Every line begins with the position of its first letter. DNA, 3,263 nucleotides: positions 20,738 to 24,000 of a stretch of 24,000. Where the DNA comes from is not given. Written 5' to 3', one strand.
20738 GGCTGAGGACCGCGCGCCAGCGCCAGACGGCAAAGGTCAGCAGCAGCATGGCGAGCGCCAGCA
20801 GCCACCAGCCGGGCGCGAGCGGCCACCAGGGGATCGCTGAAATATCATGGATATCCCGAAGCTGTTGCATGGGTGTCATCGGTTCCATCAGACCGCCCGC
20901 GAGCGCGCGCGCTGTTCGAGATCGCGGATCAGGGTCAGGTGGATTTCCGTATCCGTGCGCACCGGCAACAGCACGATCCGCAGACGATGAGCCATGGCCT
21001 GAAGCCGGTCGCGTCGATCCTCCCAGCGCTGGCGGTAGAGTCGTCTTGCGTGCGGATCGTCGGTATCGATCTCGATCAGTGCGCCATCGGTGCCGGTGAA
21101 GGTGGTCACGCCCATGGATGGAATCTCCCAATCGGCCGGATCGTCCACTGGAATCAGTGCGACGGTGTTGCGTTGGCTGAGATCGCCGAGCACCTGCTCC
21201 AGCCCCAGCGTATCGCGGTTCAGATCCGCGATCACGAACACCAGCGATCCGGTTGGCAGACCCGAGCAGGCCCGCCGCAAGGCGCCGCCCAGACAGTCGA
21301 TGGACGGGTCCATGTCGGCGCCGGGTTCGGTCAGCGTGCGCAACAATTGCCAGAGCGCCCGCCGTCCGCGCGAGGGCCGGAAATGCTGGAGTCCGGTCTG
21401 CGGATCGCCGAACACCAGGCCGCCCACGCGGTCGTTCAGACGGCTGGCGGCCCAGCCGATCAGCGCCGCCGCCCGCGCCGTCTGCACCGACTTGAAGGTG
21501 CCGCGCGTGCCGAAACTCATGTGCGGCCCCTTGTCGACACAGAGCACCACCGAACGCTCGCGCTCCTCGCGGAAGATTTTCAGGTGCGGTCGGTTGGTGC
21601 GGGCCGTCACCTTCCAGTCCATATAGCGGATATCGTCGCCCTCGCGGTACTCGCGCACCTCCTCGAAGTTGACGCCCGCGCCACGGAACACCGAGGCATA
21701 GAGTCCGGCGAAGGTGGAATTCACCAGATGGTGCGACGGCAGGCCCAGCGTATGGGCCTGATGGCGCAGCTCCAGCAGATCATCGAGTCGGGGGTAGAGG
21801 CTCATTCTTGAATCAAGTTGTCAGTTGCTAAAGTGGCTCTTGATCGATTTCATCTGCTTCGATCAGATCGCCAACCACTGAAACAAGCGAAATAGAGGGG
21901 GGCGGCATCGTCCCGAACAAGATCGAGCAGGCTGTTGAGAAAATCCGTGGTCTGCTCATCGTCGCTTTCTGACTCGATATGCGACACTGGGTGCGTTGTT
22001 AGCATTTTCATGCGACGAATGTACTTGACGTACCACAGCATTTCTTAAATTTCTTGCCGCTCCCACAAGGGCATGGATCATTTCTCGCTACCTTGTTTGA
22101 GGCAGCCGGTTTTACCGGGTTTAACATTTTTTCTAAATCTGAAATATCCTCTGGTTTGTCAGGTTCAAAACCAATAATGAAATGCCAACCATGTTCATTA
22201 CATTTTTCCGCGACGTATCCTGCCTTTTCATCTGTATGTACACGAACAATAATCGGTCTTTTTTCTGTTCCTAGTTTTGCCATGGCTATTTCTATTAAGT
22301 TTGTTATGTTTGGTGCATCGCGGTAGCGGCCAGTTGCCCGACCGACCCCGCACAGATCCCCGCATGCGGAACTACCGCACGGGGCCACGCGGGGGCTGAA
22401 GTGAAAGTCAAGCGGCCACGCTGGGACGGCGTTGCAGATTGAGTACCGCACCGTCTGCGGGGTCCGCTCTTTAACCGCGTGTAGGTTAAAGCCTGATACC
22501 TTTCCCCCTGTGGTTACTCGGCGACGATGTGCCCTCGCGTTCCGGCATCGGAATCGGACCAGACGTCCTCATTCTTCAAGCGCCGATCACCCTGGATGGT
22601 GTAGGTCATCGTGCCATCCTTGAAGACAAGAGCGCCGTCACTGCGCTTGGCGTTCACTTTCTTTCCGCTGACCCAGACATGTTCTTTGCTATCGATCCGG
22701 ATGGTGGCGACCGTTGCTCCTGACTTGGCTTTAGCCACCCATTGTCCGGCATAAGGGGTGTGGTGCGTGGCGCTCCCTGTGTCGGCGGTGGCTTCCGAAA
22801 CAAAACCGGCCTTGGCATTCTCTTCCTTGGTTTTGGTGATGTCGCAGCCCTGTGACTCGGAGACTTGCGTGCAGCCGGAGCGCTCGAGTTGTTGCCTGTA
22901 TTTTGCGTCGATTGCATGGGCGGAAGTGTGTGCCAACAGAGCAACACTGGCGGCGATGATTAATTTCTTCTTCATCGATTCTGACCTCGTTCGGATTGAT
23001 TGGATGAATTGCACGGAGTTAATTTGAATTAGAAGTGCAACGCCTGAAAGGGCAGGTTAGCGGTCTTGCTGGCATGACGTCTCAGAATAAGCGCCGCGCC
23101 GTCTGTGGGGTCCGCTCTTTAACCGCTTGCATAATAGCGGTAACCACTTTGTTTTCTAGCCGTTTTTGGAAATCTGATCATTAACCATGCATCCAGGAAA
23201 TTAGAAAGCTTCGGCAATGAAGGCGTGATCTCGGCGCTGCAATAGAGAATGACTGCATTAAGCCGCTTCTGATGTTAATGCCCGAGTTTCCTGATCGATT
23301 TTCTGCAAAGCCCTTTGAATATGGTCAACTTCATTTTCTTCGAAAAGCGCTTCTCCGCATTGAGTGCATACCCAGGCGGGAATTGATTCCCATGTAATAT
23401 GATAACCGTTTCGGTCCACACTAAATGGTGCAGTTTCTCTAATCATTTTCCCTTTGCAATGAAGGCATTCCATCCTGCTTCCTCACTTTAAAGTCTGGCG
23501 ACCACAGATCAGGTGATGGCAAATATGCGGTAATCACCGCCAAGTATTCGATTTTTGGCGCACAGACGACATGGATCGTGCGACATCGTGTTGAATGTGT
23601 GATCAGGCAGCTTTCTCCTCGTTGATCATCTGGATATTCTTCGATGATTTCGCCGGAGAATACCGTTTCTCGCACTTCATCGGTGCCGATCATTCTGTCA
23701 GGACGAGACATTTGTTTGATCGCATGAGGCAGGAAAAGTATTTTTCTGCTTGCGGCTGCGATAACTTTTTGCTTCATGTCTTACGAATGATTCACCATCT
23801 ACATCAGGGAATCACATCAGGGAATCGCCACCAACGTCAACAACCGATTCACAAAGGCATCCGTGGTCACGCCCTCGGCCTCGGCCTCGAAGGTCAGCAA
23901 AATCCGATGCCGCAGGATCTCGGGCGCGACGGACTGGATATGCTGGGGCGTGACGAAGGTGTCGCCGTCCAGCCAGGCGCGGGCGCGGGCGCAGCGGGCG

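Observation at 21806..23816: A 2.0-kb low-GC gene island splits the otherwise tightly coupled moxR-DUF58-bat operon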

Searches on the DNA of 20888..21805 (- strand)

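Call 74: search_rna_families(source=L025, start=1, end=600, threshold=evalue, max_evalue=0.1)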
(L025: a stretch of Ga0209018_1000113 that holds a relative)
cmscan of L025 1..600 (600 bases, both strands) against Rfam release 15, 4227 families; matches with E-value up to 0.1: 1.
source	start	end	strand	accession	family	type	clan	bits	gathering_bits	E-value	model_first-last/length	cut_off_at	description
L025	27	98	+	RF00029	Intron_gpII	Intron;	-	46.2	40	6.4e-08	1-77/77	no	Group II catalytic intron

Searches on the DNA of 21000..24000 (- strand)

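Call 7: search_rna_families(source=window, start=21000, end=24000, threshold=evalue, max_evalue=5)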
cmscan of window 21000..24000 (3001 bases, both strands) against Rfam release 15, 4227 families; matches with E-value up to 5: 2.
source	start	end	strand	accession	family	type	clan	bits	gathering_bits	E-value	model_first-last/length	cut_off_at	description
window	23706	23793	+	RF04164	MIR1507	Gene; miRNA;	-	17.6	73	2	1-107/107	no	MIR1507 microRNA precursor family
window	22276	22360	-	RF02248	Six3os1_3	Gene; lncRNA;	-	15.1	40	0.94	1-75/75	no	Six3os1 conserved region 3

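Call 79: search_dna_similar(query=window:21829-23783:-, collection=plasmids, mode=distant, max_rows=8)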
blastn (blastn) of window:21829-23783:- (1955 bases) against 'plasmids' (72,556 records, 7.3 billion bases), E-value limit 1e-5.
Records with a match: 15; places in all: 16; records where one place covers at least 80% of the query: 0.
Best place of each record, by identity: 80-90% 11; 60-80% 4.
By first word of the organism name: Clostridium 4; Acidithiobacillus 3; Acidovorax 3; Variovorax 2; Aeromonas 1; Shinella 1; Rhizobium 1.
By predicted mobility (MOB-suite, as given by PLSDB): non-mobilizable 11; mobilizable 4.
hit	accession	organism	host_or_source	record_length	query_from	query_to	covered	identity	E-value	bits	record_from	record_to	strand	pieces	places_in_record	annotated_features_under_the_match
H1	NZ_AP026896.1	Aeromonas caviae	Microbe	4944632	896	1272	19%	67.7%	4e-22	115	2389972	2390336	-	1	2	none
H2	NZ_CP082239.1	Acidithiobacillus ferrooxidans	cell culture,soil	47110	1399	1473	4%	79.2%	6e-7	65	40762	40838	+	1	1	DUF5397 domain-containing protein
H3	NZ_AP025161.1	Acidithiobacillus ferrooxidans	-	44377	1399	1473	4%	79.2%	6e-7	65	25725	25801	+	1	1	DUF5397 domain-containing protein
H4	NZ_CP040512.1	Acidithiobacillus ferrooxidans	-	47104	1399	1473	4%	79.2%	6e-7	65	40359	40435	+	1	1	DUF5397 domain-containing protein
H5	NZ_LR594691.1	Variovorax sp. WDL1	linuron-contaminated soil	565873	1689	1751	3%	85.7%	1e-9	74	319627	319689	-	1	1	UPF0149 family protein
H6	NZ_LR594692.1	Variovorax sp. WDL1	linuron-contaminated soil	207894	1689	1751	3%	85.7%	1e-9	74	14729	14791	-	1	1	UPF0149 family protein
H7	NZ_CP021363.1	Acidovorax carolinensis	-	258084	1689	1752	3%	82.8%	2e-7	67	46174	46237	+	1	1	UPF0149 family protein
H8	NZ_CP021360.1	Acidovorax carolinensis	-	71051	1689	1752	3%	82.8%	2e-7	67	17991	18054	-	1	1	UPF0149 family protein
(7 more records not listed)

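Call 80: search_dna_similar(query=window:21829-23783:-, collection=phages, mode=distant, max_rows=8)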
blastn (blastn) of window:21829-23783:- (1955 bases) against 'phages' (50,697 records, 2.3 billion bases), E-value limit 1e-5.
Records with a match: 2; places in all: 2; records where one place covers at least 80% of the query: 0.
Best place of each record, by identity: 80-90% 2.
By first word of the organism name: Listeria 1; Bacteriophage 1.
By host as written in the record: Listeria monocytogenes 1; - 1.
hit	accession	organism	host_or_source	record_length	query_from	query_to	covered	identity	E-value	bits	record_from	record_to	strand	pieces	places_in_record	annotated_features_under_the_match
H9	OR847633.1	Listeria phage LM 4-11-1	Listeria monocytogenes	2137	1687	1745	3%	83.1%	6e-7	63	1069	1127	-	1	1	record has no annotation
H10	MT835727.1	Bacteriophage sp.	human fecal samples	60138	1699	1751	3%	86.8%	2e-7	65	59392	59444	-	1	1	record has no annotation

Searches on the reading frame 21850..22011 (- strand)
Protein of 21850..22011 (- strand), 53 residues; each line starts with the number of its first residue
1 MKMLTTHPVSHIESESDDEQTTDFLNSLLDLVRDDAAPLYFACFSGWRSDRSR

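Call 8: search_protein_families(library=pfam, proteins=[window:21850-22011:-], max_evalue=0.1)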
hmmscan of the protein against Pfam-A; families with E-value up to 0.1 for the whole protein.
window:21850-22011:- (53 aa): 0 families

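Call 23: search_protein_families(library=ncbifam, proteins=[window:21850-22011:-], max_evalue=0.01)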
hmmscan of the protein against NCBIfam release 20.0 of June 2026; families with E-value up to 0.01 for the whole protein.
window:21850-22011:- (53 aa): 0 families

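Call 60: search_protein_representatives(protein=window:21850-22011:-)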
Query: 53 residues. Proteins with E-value up to 0.001 (for the whole library): 9; up to 1e-10: 1; up to 1e-30: 0. The best 9 are listed.
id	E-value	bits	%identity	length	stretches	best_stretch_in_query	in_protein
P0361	6.5e-29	113.4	100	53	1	1-53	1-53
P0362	1.1e-06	44.2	67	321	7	32-52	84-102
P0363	1.9e-06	43.5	66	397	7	40-53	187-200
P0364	2.8e-06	43.0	49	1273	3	33-49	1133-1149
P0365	1.8e-05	40.5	39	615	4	17-49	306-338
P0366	2.8e-05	39.9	70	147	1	5-41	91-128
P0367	3.6e-04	36.5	62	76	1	5-41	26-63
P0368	5.0e-04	36.0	63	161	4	39-53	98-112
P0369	6.8e-04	35.6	44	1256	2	32-49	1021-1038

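Call 66: search_protein_families(library=ncbifam, proteins=[P0366, P0367], max_evalue=1)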
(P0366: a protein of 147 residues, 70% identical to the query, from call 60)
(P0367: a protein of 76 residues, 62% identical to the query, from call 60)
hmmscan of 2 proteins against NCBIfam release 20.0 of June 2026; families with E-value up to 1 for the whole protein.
P0366 (147 aa): 0 families

P0367 (76 aa): 0 families
